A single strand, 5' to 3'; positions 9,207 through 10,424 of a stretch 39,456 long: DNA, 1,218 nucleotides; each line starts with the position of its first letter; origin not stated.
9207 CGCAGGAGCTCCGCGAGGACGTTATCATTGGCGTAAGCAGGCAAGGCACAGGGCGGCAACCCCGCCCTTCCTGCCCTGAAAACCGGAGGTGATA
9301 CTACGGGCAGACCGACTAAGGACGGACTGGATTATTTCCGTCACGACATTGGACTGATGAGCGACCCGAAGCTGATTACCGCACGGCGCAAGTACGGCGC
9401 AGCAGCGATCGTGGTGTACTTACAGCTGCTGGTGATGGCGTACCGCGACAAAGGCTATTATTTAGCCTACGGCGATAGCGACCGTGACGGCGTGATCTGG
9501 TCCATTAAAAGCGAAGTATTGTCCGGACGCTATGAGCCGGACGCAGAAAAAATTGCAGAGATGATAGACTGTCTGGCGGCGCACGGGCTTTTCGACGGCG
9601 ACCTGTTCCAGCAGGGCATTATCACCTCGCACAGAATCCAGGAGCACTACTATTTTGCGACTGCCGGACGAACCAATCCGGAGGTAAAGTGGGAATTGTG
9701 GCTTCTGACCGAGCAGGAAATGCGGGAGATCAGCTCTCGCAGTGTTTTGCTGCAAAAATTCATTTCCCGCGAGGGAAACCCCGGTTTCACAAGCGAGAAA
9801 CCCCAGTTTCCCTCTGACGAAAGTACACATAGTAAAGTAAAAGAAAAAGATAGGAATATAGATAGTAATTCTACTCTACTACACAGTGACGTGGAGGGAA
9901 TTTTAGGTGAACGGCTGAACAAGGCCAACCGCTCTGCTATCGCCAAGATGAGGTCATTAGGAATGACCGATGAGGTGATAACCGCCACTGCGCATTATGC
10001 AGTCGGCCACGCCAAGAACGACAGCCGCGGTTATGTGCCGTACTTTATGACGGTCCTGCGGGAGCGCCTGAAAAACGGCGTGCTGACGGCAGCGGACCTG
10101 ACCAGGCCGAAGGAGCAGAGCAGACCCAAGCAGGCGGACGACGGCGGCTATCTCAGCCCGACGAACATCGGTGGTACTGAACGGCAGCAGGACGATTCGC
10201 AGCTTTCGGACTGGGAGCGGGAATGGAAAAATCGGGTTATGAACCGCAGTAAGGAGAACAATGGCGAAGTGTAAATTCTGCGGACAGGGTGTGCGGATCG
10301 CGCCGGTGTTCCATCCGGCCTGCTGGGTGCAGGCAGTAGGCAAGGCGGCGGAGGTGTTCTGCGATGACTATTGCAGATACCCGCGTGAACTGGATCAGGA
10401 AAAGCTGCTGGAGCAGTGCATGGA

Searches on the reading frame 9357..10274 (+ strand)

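Call 91: search_protein_families(library=pfam, max_evalue=0.001, proteins=[window:9357-10274:+])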
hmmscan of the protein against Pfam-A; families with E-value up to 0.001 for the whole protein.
window:9357-10274:+ (305 aa): 1 family
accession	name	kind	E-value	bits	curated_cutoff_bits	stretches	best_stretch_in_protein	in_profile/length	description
PF14297.12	Lin1244_N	-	5.4e-13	49.9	25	1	1-94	9-95/95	Lin1244/Lin1753-like, N-terminal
